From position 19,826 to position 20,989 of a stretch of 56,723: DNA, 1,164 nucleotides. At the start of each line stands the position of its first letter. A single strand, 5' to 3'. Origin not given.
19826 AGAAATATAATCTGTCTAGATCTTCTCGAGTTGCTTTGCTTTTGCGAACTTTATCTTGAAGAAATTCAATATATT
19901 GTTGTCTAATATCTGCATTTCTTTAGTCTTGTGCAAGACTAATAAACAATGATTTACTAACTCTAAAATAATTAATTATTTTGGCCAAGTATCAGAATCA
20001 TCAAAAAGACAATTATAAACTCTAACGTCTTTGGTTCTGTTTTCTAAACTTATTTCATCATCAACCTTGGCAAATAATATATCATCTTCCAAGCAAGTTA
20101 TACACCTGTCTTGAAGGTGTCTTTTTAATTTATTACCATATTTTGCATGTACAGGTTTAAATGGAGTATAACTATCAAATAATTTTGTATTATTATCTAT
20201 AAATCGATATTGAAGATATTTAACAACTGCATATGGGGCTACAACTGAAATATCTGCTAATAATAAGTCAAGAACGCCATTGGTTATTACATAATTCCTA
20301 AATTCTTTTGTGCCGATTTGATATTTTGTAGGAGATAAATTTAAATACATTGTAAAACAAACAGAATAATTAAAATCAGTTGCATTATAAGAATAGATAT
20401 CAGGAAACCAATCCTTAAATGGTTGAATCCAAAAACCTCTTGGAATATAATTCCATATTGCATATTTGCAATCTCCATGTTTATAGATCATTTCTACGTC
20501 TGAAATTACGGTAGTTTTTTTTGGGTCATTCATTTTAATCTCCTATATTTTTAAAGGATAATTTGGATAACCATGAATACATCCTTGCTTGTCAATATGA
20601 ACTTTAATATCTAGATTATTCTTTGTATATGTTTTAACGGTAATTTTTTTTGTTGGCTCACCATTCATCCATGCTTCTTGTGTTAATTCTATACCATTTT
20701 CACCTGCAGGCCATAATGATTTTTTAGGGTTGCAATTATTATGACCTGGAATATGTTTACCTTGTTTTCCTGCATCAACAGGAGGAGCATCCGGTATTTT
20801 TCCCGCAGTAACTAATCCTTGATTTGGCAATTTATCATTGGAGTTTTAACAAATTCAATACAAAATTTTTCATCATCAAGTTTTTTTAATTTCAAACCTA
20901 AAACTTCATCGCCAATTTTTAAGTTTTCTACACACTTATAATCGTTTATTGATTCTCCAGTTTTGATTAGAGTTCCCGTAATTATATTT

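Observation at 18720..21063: Two tandem toxin-CT / immunity-like gene pairs with polymorphic-toxin architecture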

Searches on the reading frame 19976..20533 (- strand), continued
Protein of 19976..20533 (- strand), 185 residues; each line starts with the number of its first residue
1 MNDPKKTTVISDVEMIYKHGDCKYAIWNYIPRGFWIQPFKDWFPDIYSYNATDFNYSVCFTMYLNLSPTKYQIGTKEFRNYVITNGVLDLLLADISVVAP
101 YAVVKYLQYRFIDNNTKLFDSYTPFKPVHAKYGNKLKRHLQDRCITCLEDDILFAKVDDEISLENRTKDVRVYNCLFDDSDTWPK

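Call 53: find_encoding_contigs(protein=P0021, flank=5000, max_places=2)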
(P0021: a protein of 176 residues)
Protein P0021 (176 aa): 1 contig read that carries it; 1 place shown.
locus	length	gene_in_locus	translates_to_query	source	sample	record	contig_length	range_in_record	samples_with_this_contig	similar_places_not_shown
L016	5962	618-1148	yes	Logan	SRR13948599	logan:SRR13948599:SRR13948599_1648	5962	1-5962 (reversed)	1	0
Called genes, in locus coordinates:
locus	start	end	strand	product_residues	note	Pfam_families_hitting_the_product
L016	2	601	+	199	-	?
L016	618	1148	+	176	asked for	-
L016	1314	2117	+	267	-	PF00589:Phage_integrase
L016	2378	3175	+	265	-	-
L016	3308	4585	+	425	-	PF27199:YonV_C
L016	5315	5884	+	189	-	-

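Call 54: find_related_loci(query=A1, collection=genome_contigs, flank=5000)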
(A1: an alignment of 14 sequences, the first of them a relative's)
Query A1 (185 aa) in genome_contigs; peptide patterns used: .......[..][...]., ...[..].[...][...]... (x = any residue, [..] = any of these).
15 stretches matched a pattern; 1 encode a relative of the query (tblastn E <= 1e-3); 1 distinct loci.
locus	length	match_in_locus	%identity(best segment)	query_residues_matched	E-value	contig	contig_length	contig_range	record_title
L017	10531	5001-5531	60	9-185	4e-73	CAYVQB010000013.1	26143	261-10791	MAG TPA_asm: uncultured Pseudomonadota bacterium isolate binchicken_co181_168 genome assembly, contig: NODE_2645_length_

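Call 57: search_protein_families(library=pfam, proteins=[L014:3239-5038:+, L015:2-907:+, L016:2-601:+, L010:4639-4902:+, L010:4013-4411:+, L010:3145-3648:+, L017:766-3723:+, L017:3735-4271:+, L017:4402-4908:+, L017:5754-6893:+], max_evalue=0.1)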
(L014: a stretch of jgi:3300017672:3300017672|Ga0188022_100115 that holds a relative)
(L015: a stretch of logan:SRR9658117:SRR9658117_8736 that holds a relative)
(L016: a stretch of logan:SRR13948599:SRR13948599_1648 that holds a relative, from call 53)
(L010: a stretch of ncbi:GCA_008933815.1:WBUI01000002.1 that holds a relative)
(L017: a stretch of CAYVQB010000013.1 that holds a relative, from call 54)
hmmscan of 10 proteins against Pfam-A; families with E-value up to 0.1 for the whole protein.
L014:3239-5038:+ (599 aa): 5 families
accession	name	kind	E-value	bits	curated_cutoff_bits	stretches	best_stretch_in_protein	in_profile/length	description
PF07591.16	PT-HINT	-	9e-24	84.7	27.7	1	297-436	2-137/137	Pretoxin HINT domain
PF13403.11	Hint_2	-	2.1e-06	28.6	28.4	1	289-353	1-68/147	Hint domain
PF01079.26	Hint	-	2.8e-05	24.2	29.7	1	285-406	8-129/213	Hint module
PF14890.11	Intein_splicing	-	0.00064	20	35.8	0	314-367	22-76/155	Intein splicing domain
PF05203.21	Hom_end_hint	-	0.048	14.1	32.1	1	290-345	1-51/228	Hom_end-associated Hint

L015:2-907:+ (301 aa): 3 families
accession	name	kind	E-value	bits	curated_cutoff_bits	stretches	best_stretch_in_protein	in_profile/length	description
PF07591.16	PT-HINT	-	9.7e-24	84.6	27.7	1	1-138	4-137/137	Pretoxin HINT domain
PF14890.11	Intein_splicing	-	8.7e-05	22.8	35.8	1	8-137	83-155/155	Intein splicing domain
PF01079.26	Hint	-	0.0014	18.7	29.7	1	5-108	27-129/213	Hint module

L016:2-601:+ (199 aa): 1 family
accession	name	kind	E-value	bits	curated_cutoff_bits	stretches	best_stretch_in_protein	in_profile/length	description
PF09505.15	Dimeth_Pyl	-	0.0059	15.7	25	1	52-119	268-332/463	Dimethylamine methyltransferase (Dimeth_PyL)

L010:4639-4902:+ (87 aa): 0 families

L010:4013-4411:+ (132 aa): 0 families

L010:3145-3648:+ (167 aa): 0 families

L017:766-3723:+ (985 aa): 0 families

L017:3735-4271:+ (178 aa): 1 family
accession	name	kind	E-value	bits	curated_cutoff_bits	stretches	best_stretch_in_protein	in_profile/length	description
PF06250.17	YhcG_C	-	0.03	14.6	32.5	1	79-138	5-64/157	YhcG PDDEXK nuclease domain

L017:4402-4908:+ (168 aa): 1 family
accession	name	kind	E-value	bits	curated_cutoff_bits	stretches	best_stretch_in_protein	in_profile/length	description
PF09953.15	DUF2187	-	0.051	14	24.7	0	73-108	14-51/60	Uncharacterized protein conserved in bacteria (DUF2187)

L017:5754-6893:+ (379 aa): 7 families
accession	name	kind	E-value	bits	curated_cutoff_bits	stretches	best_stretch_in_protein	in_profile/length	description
PF08238.18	Sel1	-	4.3e-32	109.8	30.7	4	278-312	2-36/36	Sel1 repeat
PF25062.1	ARM_TT21_N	-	0.0032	17.7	40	1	196-321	45-174/222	Tetratricopeptide repeat protein 21 N-terminal ARM repeat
PF13432.12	TPR_16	-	0.013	16.4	32.7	0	251-287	3-41/65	Tetratricopeptide repeat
PF23310.1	TPR_27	-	0.024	14.8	27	0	295-344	43-92/110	Plant tetratrico peptide repeats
PF12716.12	Apq12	-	0.072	13.5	25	0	15-60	5-50/54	Nuclear pore assembly and biogenesis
PF09188.15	DUF1951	-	0.088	13.1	24.4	0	215-246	20-53/137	Domain of unknown function (DUF1951)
PF22755.2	E217_gp28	-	0.092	13.4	27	0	221-250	45-74/110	E217 collar protein gp28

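Call 80: predict_structure(alignment_id=A3)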
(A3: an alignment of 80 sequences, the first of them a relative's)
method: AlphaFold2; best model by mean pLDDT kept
length: 185 residues; sequences in the alignment: 80
mean_pLDDT: 95.7   pTM: 0.91
mean pLDDT of the five models: 95.7, 95.6, 95.6, 95.2, 95.2
residues with pLDDT >= 90: 173; 70-90: 8; 50-70: 4; < 50: 0
segments of 3 or more residues with pLDDT < 50: none
pLDDT, mean of each block of 10 residues (from residue 1): 93 93 94 98 98 95 98 98 98 98 98 97 98 98 98 95 93 95 65
secondary structure, 60 per line:
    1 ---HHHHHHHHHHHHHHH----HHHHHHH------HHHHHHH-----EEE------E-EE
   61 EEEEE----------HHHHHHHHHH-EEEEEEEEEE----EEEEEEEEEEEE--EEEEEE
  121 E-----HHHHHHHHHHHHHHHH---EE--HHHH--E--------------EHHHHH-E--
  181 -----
elements in order: H4-18 H23-29 H36-42 E48-50 E59-65 H76-85 E87-96 E101-112 E115-121 H127-142 H150-153 H172-176

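Call 83: fold_search(model_id=the predicted structure, library=pdb)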
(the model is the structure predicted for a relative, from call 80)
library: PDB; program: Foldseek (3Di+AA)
matches with E <= 10: 490; with E <= 0.001: 0
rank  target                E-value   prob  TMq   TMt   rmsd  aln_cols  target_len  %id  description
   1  6dhx_B                5.8e-02  0.38  0.25  0.26  11.2       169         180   10  Structure of TipC2 from Streptococcus intermedius B196 (released 2018-09-19)
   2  6dhx_C                1.1e-01  0.20  0.22  0.23  12.0       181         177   11  Structure of TipC2 from Streptococcus intermedius B196 (released 2018-09-19)
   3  6m1u                  1.9e-01  0.25  0.24  0.32  12.8       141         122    5  Crystal structure of the vertebrate conserved region (VCR) of human METTL16 (released 2020-04-01)
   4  3e1e_C                2.8e-01  0.18  0.19  0.23  10.7       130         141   10  Crystal structure of a Thioesterase family protein from Silicibacter pomeroyi. NorthEast Structural Genomics target Si (released 2008-09-30)
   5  6dhx_A                3.3e-01  0.15  0.24  0.25  10.6       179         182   12  Structure of TipC2 from Streptococcus intermedius B196 (released 2018-09-19)
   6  6z0o_E                3.3e-01  0.06  0.12  0.21  15.5       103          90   12  Structure of Affimer-NP bound to Crimean-Congo Haemorrhagic Fever Virus Nucleocapsid Protein (released 2020-05-27)
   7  3sao_A                3.3e-01  0.06  0.12  0.14  13.9       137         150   12  The Siderocalin Ex-FABP functions through dual ligand specificities (released 2011-12-28)
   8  5mn2_D                3.5e-01  0.08  0.12  0.22  13.6       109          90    9  Cocrystal structure of Fc gamma receptor IIIa interacting with Affimer G3, a specific binding protein which blocks IgG (released 2017-12-13)
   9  6i3v_F                4.5e-01  0.03  0.10  0.10  21.4       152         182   14  x-ray structure of the human mitochondrial PRELID1 in complex with TRIAP1 (released 2019-03-20)
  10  2op6                  4.5e-01  0.03  0.12  0.13  14.5       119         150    9  Peptide-binding domain of Heat shock 70 kDa protein D precursor from C.elegans (released 2007-02-27)
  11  6jpv_A                4.7e-01  0.03  0.11  0.13  14.0       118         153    5  Structural analysis of AIMP2-DX2 and HSP70 interaction (released 2019-10-02)
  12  2bkq_A                5.0e-01  0.15  0.18  0.17  14.6        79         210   25  NEDD8 protease (released 2005-02-21)
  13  2bkq_D                6.4e-01  0.11  0.18  0.16  14.6        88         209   23  NEDD8 protease (released 2005-02-21)
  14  5mn2_C                6.4e-01  0.08  0.12  0.23  12.0        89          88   10  Cocrystal structure of Fc gamma receptor IIIa interacting with Affimer G3, a specific binding protein which blocks IgG (released 2017-12-13)
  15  1y8c                  6.4e-01  0.07  0.12  0.09  14.7        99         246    9  Crystal structure of a S-adenosylmethionine-dependent methyltransferase from Clostridium acetobutylicum ATCC 824 (released 2004-12-28)
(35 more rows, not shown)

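Call 85: search_protein_families(library=padloc, proteins=[window:19976-20533:-], max_evalue=0.1)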
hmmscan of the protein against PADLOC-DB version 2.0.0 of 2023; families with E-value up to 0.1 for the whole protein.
window:19976-20533:- (185 aa): 0 families

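Call 86: search_protein_families(library=phrogs, proteins=[window:19976-20533:-], max_evalue=0.1)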
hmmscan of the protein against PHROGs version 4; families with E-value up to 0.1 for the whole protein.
window:19976-20533:- (185 aa): 1 family
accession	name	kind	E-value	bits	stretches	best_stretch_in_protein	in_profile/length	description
phrog_20693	-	unknown function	0.086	13.8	0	105-139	100-135/136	-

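Call 89: fold_search(model_id=the predicted structure, library=viral)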
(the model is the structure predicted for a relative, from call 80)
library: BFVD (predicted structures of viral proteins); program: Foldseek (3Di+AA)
matches with E <= 10: 997; with E <= 0.001: 0
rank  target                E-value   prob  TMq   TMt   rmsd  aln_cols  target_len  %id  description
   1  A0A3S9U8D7            5.8e-02  0.57  0.23  0.38  11.0       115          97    7  Uncharacterized protein [Alteromonas phage ZP6]
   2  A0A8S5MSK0            6.9e-02  0.21  0.19  0.23  12.0       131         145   10  Uncharacterized protein [Siphoviridae sp. ctT3f41]
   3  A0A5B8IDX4            9.9e-02  0.15  0.15  0.15  16.4       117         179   12  RING-type domain-containing protein [Mimiviridae sp. ChoanoV1]
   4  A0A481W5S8            1.1e-01  0.12  0.18  0.20  16.4       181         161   12  Uncharacterized protein [Pseudomonas phage Psa21]
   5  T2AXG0                1.4e-01  0.16  0.18  0.19  12.6       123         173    8  (no name in the UniProt tables at hand)
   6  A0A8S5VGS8            1.5e-01  0.41  0.18  0.24  10.1        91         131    5  Putative tail lysozyme [Myoviridae sp. ctkfK18]
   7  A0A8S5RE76            1.6e-01  0.14  0.12  0.19  13.2        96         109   12  Uncharacterized protein [virus sp. ctd0M1]
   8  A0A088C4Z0            1.9e-01  0.30  0.20  0.39  13.1       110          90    5  (no name in the UniProt tables at hand)
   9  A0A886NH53            1.9e-01  0.30  0.29  0.31  19.4       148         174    7  (no name in the UniProt tables at hand)
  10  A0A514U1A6            2.0e-01  0.25  0.18  0.29  11.8        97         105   14  Uncharacterized protein [Gordonia phage Phendrix]
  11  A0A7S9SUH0            2.1e-01  0.33  0.21  0.12  11.2        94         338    7  Uncharacterized protein [Virus NIOZ-UU159]
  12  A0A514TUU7            2.1e-01  0.21  0.24  0.33  12.6       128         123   13  Uncharacterized protein [Aeromonas phage PS1]
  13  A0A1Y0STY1            2.1e-01  0.12  0.18  0.16   9.5       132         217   12  Uncharacterized protein [Pseudomonas phage Phabio]
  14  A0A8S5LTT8            2.1e-01  0.08  0.17  0.20  17.5       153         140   11  Uncharacterized protein [Siphoviridae sp. ctxBC2]
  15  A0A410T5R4            2.1e-01  0.08  0.16  0.18  21.7       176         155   11  Uncharacterized protein [Acinetobacter phage Henu6]
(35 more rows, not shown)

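Call 91: list_cluster_members(proteins=[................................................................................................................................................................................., P0026, P0028, P0047, P0049, P0056, P0089, P0114, P0135, P0010])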
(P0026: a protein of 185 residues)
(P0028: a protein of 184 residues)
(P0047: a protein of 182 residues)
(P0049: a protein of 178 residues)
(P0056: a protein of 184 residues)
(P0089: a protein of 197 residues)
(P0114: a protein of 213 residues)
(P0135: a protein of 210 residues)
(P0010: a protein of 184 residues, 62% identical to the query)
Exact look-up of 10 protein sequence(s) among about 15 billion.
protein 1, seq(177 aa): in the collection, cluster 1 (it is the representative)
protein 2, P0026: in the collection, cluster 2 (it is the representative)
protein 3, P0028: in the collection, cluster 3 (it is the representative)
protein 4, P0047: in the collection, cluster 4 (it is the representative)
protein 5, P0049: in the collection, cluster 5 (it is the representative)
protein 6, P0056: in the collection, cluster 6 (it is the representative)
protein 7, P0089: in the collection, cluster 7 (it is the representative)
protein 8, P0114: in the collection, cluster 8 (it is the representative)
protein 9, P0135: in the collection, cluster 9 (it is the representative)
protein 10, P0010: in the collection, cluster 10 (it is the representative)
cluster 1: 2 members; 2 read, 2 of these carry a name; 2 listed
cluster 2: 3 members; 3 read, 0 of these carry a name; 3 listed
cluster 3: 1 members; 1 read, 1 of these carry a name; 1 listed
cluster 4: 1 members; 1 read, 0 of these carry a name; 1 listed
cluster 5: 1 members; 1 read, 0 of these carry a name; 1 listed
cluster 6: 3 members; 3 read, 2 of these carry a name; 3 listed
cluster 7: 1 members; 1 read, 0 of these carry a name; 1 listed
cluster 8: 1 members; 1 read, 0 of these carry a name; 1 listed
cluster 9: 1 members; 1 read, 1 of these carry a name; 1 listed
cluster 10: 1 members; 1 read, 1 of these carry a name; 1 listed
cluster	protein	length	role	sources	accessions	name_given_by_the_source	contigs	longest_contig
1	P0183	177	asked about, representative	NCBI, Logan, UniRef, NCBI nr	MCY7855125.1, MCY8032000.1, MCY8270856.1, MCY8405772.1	hypothetical protein [Bacillus sonorensis] | hypothetical protein n=1 Tax=Bacillus sonorensis TaxID=119858 RepID=UPI00227ECD54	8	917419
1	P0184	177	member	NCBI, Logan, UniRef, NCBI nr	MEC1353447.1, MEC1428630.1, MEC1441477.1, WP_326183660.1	hypothetical protein P9D51_21490 [Bacillus sonorensis] | hypothetical protein n=1 Tax=Bacillus sonorensis TaxID=119858 RepID=UPI002DBF94B6 | hypothetical protein [Bacillus sonorensis]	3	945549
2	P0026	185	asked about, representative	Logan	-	-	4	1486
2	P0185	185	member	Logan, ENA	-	-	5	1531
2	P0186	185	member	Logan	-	-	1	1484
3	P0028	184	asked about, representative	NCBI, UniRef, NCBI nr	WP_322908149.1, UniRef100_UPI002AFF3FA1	hypothetical protein [Paenibacillus campi] | hypothetical protein n=1 Tax=Paenibacillus campi TaxID=3106031 RepID=UPI002AFF3FA1 | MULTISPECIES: hypothetical protein [unclassified Paenibacillus]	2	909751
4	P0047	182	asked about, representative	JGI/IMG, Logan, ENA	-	-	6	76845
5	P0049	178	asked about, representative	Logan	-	-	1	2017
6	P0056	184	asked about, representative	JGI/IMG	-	hypothetical protein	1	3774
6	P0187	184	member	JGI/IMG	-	hypothetical protein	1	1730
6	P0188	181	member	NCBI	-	-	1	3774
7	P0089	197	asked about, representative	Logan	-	-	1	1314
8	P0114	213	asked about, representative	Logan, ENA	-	-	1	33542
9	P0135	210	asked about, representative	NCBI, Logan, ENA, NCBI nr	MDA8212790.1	MAG: hypothetical protein M0021_13075 [Clostridia bacterium] | hypothetical protein [Clostridia bacterium]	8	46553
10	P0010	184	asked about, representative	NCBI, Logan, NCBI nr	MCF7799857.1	hypothetical protein K9M16_02580 [Candidatus Babeliales bacterium] | hypothetical protein [Candidatus Babeliales bacterium]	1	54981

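Call 97: find_related_loci(query=A1, collection=metagenome_contigs, flank=4000)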
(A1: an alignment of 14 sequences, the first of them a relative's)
Query A1 (185 aa) in metagenome_contigs; peptide patterns used: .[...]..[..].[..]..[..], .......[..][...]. (x = any residue, [..] = any of these).
266 stretches matched a pattern; 3 encode a relative of the query (tblastn E <= 1e-3); 3 distinct loci.
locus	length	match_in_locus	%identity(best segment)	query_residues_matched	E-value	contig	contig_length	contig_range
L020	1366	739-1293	62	1-185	4e-87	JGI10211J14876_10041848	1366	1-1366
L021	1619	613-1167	62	1-185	3e-86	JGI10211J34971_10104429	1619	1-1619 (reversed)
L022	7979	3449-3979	60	9-185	4e-73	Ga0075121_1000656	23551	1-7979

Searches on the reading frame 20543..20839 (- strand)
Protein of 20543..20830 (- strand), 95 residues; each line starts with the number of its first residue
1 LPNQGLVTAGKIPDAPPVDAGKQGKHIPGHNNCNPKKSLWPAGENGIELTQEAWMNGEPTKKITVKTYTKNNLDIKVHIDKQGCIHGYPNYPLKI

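Call 3: search_protein_families(library=pfam, proteins=[window:20543-20830:-], max_evalue=1)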
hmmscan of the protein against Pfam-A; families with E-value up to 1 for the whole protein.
window:20543-20830:- (95 aa): 1 family
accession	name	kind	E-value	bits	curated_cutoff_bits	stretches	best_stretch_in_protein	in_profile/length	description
PF15542.11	Ntox50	-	7.7e-07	30.2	22.2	1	19-81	2-64/92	Bacterial toxin 50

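Call 14: search_protein_families(library=ncbifam, proteins=[window:20543-20830:-], max_evalue=1)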
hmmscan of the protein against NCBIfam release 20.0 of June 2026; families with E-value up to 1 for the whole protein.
window:20543-20830:- (95 aa): 0 families

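Call 16: search_solved_structures(query=window:20543-20830:-, max_evalue=10, show_alignments=2)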
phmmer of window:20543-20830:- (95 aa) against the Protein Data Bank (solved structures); distinct sequences matched with E-value up to 10: 1.
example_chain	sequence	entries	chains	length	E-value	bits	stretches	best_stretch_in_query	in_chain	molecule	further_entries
6a2b_B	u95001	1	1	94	0.66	13.6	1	11-83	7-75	Beta-2-microglobulin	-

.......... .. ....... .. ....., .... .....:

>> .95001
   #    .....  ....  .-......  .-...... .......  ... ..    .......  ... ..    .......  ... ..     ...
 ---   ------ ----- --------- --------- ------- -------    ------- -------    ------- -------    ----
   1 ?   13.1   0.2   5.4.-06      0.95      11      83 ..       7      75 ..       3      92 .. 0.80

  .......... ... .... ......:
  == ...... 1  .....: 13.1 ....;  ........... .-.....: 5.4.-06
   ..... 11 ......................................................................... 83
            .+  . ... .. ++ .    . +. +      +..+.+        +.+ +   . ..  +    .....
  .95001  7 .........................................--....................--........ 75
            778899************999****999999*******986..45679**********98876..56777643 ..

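Call 33: find_homologous_proteins(query=window:20543-20830:-, max_evalue=0.001)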
Query window:20543-20830:- (95 aa): 5 proteins with E <= 0.001 among 5 candidates.
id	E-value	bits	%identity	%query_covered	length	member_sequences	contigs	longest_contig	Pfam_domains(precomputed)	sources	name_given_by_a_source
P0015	1.4e-60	220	100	100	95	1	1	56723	PF15542.12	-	-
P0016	6.2e-41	157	75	96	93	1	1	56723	PF15542.12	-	-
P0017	4.5e-23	99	59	94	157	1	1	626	-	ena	-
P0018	4.3e-20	90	53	88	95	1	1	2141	-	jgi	jgi:hypothetical protein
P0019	5.4e-20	89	52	83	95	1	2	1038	-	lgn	-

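Call 41: search_solved_structures(query=A2, max_evalue=10, show_alignments=3)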
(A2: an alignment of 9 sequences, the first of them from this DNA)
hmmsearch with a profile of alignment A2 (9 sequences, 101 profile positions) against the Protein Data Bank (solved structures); distinct sequences matched with E-value up to 10: 4.
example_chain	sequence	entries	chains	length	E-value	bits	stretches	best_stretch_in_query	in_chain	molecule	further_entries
8hhj_B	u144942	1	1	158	0.0031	21.2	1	22-49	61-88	MafB2 toxin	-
9jwo_A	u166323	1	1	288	1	13.1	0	46-92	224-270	MSD1-apo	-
9jwl_A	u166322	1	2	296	1.1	13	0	46-92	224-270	MSD1-holo chainA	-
7qha_C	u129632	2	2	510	4.2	11.1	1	4-60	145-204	Megabody c7HopQ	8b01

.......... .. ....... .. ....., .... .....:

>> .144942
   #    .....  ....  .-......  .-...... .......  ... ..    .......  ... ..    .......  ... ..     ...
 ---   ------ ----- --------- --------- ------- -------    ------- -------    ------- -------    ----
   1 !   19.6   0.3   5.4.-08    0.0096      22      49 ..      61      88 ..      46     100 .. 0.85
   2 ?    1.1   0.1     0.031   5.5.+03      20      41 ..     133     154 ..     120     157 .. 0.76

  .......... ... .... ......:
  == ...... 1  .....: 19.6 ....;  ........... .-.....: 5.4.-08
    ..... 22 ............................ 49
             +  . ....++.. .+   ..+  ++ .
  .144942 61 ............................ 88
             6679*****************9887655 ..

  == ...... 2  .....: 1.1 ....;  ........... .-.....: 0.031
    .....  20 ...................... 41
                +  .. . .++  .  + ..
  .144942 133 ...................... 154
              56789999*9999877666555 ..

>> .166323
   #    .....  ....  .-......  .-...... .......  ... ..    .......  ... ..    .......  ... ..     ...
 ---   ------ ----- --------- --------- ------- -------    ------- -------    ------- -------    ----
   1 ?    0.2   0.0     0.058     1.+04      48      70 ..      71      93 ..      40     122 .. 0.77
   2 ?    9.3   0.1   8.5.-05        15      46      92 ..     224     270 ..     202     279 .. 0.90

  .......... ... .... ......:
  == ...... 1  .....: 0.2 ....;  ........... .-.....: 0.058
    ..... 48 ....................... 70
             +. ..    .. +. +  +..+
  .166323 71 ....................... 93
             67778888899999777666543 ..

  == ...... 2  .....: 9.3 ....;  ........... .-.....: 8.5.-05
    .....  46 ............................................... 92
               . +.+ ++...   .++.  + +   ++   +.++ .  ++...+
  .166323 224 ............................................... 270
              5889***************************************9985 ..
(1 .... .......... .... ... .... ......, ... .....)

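Call 85: search_protein_families(library=padloc, proteins=[window:20543-20830:-], max_evalue=0.1)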
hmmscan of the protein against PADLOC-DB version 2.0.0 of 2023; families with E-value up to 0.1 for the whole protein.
window:20543-20830:- (95 aa): 0 families

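Call 86: search_protein_families(library=phrogs, proteins=[window:20543-20830:-], max_evalue=0.1)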
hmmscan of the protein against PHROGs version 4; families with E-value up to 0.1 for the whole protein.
window:20543-20830:- (95 aa): 1 family
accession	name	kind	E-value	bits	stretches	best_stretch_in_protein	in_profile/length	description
phrog_19468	-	unknown function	0.0014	20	1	19-37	45-65/146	-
